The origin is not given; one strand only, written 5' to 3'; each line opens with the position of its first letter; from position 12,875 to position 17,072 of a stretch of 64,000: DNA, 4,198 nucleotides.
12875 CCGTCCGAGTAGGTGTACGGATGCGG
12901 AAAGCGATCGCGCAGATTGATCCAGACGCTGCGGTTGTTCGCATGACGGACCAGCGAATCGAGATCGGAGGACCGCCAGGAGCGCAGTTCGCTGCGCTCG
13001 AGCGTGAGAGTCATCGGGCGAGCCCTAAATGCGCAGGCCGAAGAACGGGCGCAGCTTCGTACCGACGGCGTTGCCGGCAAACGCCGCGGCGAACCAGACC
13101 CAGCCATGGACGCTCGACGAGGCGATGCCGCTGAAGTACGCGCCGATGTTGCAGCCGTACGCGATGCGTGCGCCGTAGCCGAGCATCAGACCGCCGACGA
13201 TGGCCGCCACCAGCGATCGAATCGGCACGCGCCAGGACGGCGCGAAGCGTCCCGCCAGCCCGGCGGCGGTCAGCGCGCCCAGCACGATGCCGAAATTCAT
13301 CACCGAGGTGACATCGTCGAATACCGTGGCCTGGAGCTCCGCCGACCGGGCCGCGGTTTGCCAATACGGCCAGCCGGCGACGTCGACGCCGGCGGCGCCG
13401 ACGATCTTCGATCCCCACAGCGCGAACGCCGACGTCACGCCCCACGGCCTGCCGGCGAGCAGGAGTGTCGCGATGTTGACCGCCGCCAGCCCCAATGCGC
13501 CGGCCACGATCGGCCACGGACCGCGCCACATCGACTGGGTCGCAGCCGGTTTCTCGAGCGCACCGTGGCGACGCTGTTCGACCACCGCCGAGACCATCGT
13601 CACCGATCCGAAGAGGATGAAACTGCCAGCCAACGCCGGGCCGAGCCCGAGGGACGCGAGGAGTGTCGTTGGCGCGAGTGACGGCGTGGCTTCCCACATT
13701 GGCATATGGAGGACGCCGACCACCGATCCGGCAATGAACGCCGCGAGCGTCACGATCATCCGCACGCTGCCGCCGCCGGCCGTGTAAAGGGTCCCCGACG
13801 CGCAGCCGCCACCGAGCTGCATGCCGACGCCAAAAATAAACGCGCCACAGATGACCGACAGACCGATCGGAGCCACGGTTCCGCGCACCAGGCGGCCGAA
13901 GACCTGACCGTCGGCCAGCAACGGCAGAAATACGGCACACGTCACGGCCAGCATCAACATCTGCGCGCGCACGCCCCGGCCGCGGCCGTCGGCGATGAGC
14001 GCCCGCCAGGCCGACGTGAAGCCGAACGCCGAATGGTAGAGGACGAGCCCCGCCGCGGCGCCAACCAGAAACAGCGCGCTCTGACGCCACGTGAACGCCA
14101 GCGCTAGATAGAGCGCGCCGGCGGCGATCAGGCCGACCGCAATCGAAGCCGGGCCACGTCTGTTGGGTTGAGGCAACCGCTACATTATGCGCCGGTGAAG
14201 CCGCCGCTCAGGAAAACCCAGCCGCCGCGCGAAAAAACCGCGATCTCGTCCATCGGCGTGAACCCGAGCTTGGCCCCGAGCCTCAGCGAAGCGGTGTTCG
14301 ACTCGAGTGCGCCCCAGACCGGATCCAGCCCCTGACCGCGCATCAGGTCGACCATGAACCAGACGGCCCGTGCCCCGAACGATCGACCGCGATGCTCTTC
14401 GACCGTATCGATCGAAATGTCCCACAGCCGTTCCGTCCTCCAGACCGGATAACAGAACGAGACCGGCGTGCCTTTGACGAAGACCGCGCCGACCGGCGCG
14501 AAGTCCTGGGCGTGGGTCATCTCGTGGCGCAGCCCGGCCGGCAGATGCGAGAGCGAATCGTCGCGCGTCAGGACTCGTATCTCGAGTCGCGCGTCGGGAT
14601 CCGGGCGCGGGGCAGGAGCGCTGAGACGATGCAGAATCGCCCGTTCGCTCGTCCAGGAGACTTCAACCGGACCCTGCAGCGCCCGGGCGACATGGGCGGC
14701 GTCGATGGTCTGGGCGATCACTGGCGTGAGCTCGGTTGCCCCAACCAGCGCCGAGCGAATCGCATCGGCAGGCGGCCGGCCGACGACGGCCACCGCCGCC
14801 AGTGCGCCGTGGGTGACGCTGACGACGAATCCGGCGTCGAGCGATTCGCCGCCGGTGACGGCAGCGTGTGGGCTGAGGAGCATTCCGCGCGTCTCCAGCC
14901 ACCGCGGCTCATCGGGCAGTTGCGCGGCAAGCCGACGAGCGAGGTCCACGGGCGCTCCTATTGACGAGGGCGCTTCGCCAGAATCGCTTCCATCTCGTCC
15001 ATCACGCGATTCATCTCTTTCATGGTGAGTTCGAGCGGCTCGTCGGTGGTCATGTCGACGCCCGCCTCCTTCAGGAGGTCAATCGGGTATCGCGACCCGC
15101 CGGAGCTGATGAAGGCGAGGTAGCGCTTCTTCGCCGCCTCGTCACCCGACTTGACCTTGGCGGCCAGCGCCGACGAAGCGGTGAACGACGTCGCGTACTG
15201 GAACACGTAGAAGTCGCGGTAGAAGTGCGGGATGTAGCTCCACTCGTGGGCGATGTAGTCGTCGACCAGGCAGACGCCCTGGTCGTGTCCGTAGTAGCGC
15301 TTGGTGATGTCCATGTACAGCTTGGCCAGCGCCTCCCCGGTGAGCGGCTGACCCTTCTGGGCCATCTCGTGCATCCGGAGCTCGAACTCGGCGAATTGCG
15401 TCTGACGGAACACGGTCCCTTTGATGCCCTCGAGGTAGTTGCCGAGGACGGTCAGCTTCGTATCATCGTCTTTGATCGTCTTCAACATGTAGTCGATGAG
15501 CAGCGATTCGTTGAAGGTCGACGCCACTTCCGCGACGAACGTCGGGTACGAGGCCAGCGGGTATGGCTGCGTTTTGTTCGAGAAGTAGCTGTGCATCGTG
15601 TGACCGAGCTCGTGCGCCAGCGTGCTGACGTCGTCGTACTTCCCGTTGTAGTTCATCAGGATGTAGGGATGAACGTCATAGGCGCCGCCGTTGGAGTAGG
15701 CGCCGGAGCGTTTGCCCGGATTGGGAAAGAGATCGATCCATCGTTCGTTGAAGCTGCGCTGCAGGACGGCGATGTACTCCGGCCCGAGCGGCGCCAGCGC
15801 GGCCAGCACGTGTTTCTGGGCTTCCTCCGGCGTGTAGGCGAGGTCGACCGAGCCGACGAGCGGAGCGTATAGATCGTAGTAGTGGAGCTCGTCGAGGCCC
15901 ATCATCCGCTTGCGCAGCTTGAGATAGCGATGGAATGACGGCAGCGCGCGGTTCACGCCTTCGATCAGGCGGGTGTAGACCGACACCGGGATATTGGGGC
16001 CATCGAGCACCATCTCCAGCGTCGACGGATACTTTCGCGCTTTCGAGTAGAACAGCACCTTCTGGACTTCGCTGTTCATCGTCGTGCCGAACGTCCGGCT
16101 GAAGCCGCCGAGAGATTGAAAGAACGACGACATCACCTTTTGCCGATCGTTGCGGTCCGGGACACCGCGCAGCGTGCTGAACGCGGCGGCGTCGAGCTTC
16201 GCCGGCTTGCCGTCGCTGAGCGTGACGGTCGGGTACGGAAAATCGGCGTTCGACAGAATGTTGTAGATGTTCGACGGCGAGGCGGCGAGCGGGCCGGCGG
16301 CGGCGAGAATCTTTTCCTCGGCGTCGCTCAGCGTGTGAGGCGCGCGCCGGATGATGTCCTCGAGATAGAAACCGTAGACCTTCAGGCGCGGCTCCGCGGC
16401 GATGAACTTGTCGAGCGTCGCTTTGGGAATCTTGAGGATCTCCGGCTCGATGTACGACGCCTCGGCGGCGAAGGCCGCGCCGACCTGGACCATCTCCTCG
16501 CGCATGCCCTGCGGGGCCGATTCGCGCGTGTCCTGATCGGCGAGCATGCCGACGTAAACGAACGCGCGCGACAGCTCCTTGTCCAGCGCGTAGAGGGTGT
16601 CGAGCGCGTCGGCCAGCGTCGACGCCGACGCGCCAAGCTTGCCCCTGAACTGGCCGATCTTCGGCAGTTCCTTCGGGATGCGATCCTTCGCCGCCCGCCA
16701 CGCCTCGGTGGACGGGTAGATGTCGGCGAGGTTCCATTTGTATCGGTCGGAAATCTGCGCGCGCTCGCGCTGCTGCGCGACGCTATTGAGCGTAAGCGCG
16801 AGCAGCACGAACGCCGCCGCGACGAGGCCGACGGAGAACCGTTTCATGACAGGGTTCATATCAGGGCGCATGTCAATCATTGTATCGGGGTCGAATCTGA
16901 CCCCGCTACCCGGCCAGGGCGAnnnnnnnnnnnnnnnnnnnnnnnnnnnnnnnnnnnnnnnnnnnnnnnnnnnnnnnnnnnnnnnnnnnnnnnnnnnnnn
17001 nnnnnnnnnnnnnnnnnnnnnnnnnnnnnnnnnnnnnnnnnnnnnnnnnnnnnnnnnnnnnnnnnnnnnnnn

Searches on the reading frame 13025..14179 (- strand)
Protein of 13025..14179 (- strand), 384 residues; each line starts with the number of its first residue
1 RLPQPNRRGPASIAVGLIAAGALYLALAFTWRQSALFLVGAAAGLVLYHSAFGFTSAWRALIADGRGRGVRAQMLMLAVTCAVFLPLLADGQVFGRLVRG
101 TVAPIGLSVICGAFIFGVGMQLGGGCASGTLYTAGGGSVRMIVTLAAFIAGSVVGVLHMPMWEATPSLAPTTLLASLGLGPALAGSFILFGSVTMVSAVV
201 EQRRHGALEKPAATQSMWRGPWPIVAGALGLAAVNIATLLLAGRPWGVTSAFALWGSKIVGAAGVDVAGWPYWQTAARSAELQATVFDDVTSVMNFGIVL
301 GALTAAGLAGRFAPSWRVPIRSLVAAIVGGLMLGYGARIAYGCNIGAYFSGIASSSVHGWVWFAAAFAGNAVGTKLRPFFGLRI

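Call 42: search_protein_families(library=pfam, proteins=[window:13025-14179:-], max_evalue=0.00001)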
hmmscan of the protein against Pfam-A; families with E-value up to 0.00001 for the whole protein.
window:13025-14179:- (384 aa): 1 family
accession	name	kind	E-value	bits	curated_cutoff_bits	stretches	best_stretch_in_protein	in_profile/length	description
PF04143.19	Sulf_transp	-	5.6e-64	217.1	27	1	49-371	1-309/310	Sulphur transport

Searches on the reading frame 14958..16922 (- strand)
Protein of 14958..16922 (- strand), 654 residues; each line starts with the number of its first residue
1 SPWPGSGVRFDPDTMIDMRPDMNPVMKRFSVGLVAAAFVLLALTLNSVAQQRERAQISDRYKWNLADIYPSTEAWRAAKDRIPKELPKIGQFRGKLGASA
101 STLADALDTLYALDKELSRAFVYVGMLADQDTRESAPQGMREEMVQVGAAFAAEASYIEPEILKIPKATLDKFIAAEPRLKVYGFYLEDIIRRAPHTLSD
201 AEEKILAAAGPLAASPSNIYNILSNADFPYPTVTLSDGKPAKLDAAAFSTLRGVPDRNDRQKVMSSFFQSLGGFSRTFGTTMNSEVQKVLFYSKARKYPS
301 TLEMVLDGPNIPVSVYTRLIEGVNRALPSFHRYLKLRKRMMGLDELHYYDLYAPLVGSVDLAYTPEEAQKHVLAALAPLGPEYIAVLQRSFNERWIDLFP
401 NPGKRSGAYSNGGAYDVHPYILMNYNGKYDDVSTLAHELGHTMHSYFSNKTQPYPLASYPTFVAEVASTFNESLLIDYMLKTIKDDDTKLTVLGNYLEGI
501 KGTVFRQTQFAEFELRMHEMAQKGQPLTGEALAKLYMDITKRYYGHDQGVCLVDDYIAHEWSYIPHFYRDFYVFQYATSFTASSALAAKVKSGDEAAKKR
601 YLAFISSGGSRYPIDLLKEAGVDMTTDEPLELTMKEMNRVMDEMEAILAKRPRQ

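Call 42: search_protein_families(library=pfam, proteins=[window:14958-16922:-], max_evalue=0.00001)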
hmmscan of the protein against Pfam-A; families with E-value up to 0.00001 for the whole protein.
window:14958-16922:- (654 aa): 2 families
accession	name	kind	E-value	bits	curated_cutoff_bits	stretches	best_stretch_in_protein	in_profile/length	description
PF01432.26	Peptidase_M3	-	6e-71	240.6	27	1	254-635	5-456/457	Peptidase family M3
PF08439.15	Peptidase_M3_N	-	1.4e-23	83.4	25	1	161-228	1-68/70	Oligopeptidase F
